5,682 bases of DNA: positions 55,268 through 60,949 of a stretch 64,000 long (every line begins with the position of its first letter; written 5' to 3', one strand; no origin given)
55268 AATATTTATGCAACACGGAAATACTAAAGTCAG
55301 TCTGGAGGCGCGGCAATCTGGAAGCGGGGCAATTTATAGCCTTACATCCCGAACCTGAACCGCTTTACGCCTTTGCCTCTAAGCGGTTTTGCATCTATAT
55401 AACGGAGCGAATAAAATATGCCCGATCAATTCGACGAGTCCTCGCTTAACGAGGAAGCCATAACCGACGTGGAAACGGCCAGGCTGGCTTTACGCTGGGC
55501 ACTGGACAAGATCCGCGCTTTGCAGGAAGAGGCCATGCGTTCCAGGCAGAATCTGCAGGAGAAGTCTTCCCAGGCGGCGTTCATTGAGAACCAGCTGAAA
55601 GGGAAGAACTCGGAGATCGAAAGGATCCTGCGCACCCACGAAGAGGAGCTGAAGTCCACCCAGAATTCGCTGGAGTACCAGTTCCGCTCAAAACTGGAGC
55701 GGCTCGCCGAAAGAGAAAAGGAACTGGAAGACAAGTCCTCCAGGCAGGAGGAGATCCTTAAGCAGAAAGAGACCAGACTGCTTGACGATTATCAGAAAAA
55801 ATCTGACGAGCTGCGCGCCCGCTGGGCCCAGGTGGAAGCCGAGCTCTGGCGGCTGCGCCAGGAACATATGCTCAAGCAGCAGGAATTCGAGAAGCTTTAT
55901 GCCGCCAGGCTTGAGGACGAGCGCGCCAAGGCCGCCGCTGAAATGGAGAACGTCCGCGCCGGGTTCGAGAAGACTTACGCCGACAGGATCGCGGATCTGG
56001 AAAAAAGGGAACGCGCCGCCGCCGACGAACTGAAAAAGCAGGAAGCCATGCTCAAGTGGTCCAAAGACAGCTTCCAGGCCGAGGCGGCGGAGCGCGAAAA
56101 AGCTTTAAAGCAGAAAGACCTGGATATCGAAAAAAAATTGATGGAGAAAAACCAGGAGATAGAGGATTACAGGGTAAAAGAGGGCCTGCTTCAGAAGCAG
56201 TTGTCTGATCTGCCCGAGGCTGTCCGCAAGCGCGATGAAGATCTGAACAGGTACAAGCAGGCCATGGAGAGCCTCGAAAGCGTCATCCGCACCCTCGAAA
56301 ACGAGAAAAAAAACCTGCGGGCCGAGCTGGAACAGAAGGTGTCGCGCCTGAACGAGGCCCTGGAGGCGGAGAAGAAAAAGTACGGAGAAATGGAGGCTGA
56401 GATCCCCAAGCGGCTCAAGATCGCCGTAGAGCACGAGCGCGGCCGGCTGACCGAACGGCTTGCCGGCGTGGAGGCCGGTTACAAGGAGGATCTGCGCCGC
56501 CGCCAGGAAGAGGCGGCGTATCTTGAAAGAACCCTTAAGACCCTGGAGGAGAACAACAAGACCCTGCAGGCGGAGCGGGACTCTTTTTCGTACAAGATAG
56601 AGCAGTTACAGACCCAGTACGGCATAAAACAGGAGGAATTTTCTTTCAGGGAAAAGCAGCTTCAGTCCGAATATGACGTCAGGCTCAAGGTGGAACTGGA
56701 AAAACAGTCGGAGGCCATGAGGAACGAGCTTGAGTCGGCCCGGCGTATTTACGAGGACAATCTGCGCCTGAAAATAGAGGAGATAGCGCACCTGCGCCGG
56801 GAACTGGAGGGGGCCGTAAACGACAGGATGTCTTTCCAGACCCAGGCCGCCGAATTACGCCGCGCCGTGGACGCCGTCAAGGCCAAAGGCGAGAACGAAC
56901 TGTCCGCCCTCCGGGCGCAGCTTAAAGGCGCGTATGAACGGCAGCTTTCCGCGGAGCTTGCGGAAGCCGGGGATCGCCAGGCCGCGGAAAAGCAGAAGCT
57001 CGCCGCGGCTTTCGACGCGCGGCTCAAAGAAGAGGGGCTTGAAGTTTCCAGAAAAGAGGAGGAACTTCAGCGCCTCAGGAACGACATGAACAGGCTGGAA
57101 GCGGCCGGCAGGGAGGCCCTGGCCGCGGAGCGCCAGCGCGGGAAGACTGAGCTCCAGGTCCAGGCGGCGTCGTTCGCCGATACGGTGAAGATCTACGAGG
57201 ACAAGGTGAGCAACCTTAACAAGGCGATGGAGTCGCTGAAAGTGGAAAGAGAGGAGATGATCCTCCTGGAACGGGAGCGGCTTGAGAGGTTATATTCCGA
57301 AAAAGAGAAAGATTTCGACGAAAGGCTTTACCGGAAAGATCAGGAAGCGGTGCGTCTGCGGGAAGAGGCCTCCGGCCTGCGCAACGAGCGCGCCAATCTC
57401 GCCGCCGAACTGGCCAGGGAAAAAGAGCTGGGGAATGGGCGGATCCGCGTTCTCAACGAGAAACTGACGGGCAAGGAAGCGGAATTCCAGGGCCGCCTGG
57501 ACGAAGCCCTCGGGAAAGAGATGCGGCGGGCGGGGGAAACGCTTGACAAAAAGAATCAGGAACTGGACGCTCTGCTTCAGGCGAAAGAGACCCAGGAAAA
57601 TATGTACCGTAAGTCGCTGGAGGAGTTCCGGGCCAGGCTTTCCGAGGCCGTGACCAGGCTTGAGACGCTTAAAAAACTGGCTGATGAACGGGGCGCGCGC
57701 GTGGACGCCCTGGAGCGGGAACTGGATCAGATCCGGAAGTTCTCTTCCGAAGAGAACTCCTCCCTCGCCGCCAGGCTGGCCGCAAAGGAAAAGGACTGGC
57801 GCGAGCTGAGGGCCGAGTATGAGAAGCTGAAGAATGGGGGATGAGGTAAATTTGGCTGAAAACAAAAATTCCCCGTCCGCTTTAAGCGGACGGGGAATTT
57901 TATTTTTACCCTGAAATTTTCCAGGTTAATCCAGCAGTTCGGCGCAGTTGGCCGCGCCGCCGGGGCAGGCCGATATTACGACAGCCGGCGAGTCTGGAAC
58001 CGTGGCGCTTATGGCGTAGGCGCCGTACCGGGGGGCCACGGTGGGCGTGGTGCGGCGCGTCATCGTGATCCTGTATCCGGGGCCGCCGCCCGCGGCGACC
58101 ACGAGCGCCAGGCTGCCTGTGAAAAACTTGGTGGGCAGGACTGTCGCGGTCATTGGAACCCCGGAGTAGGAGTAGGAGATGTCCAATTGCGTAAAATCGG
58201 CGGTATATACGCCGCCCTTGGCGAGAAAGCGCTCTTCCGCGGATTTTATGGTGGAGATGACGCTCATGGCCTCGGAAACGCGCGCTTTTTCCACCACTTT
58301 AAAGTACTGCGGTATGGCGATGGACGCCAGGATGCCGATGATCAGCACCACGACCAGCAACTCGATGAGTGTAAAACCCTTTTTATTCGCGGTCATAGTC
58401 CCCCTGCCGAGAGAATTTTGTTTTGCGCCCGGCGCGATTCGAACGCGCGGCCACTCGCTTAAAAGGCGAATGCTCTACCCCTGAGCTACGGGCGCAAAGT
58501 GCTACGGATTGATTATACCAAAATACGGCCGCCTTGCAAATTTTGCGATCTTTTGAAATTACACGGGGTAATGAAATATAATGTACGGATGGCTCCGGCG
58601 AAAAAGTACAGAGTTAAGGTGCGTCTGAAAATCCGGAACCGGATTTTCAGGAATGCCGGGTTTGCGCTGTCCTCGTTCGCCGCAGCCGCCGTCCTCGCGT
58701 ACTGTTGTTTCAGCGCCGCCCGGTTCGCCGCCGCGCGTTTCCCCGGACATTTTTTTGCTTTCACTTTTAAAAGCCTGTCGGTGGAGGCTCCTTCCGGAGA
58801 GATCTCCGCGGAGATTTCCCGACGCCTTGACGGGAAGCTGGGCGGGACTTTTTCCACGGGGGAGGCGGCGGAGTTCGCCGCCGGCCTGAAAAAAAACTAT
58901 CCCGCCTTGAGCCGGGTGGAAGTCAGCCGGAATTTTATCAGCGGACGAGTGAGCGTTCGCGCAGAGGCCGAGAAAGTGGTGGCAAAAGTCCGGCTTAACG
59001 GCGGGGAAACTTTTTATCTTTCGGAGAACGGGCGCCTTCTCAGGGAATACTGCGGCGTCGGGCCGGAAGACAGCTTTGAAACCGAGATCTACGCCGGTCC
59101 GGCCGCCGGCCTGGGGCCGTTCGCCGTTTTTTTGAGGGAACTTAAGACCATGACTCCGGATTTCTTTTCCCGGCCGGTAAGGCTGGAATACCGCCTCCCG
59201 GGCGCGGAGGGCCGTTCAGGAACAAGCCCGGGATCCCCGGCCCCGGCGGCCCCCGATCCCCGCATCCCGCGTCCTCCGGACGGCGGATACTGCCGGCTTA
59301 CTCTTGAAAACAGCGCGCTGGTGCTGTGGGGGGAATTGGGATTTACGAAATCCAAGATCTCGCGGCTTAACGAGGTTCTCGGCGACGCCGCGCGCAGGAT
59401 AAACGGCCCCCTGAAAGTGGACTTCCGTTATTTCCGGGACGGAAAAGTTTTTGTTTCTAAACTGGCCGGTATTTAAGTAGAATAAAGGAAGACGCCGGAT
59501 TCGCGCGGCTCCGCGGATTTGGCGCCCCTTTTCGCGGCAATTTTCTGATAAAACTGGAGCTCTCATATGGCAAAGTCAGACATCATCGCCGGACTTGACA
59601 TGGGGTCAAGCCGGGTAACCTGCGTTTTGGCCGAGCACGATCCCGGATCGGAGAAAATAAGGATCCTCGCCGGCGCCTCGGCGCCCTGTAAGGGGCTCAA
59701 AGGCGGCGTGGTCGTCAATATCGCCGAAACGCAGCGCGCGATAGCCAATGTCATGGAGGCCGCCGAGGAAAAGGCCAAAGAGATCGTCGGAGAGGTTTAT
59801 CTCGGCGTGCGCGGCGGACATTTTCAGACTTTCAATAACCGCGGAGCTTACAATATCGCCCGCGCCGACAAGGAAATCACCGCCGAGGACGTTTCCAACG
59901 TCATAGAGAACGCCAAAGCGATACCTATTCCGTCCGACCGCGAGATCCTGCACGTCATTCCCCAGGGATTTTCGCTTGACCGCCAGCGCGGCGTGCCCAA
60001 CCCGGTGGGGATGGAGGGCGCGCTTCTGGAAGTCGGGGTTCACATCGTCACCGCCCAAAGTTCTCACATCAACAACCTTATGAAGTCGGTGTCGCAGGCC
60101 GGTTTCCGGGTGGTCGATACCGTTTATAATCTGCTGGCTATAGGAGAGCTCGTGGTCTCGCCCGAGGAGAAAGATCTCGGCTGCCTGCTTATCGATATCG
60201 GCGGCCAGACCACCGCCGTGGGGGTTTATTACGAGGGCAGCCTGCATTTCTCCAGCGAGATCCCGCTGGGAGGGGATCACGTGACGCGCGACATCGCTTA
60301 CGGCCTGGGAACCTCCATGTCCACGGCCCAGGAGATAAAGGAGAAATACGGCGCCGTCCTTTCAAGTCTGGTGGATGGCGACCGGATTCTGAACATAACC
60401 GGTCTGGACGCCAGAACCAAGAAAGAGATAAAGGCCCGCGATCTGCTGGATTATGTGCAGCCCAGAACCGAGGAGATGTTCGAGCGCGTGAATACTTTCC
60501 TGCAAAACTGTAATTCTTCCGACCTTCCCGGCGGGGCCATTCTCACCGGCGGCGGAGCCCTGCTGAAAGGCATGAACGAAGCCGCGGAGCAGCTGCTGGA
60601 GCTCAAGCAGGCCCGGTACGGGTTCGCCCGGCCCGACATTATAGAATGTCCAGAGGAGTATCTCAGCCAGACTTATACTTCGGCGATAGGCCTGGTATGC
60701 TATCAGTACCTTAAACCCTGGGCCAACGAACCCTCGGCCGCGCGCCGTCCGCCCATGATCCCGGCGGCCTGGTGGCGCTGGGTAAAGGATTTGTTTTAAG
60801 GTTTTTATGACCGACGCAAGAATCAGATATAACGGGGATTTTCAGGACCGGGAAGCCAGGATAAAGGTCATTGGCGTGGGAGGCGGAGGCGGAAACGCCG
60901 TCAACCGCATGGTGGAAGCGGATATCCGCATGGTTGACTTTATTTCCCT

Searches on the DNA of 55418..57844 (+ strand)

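Call 64: search_rna_families(sources=[L006, L008, L010, L014, L016, L022, L023, L027, L030, L032, L036, L037, L038, L024, L028], threshold=gathering)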
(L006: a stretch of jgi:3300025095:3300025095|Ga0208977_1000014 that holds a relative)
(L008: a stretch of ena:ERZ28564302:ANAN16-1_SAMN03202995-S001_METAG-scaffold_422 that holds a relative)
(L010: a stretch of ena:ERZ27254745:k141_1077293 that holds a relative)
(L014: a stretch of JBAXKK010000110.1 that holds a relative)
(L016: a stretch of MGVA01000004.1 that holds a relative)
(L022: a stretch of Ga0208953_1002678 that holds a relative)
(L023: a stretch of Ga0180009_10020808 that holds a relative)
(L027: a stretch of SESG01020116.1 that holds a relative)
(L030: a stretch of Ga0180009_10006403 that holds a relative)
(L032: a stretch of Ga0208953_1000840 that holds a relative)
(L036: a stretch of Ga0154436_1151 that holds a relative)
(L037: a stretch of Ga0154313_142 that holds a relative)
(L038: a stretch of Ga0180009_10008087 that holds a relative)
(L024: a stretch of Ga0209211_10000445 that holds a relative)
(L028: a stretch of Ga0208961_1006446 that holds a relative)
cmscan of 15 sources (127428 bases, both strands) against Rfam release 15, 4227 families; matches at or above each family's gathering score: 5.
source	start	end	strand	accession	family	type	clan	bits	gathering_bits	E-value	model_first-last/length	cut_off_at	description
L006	7991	8062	-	RF00005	tRNA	Gene; tRNA;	CL00001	71.5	29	2.5e-13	1-71/71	no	tRNA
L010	7830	7901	-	RF00005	tRNA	Gene; tRNA;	CL00001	71.5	29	2.5e-13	1-71/71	no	tRNA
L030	411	484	+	RF03165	2dG-II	Cis-reg; riboswitch;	CL00123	65.4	60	4e-14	1-71/71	no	2dG-II purine riboswitch aptamer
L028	155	241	+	RF00005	tRNA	Gene; tRNA;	CL00001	60.7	29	2.3e-10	1-71/71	no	tRNA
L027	4572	4712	-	RF01482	AdoCbl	Cis-reg; riboswitch;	CL00101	52.3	50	2.1e-06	1-149/149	no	AdoCbl (Cobalamin/B12) riboswitch aptamer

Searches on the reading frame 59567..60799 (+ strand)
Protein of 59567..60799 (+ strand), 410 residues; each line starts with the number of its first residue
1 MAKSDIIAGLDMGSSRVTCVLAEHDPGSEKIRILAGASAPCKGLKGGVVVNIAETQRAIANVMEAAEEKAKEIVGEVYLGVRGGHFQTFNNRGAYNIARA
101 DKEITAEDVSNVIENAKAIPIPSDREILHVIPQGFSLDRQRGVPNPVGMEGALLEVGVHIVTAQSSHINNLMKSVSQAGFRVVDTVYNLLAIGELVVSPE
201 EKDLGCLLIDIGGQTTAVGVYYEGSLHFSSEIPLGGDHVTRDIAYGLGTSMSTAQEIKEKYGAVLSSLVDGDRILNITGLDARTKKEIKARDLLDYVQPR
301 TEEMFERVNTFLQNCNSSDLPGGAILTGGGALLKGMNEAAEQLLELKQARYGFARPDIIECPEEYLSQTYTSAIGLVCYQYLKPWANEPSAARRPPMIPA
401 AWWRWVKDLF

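Call 71: search_protein_families(library=pfam, proteins=[window:59567-60799:+], max_evalue=0.01)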
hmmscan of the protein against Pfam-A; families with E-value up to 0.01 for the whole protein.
window:59567-60799:+ (410 aa): 4 families
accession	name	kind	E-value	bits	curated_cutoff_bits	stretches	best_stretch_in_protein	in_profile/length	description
PF14450.12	FtsA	-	5.2e-32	111.3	31.8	1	208-375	2-127/127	Cell division protein FtsA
PF02491.25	SHS2_FTSA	-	1.8e-27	95.9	25.4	1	83-162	1-79/79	SHS2 domain inserted in FTSA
PF06723.19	MreB_Mbl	-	8e-13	48.4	27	1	176-347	117-300/327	MreB/Mbl protein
PF11104.14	PilM_2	-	2e-07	30.7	27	1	155-260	125-236/340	Type IV pilus assembly protein PilM;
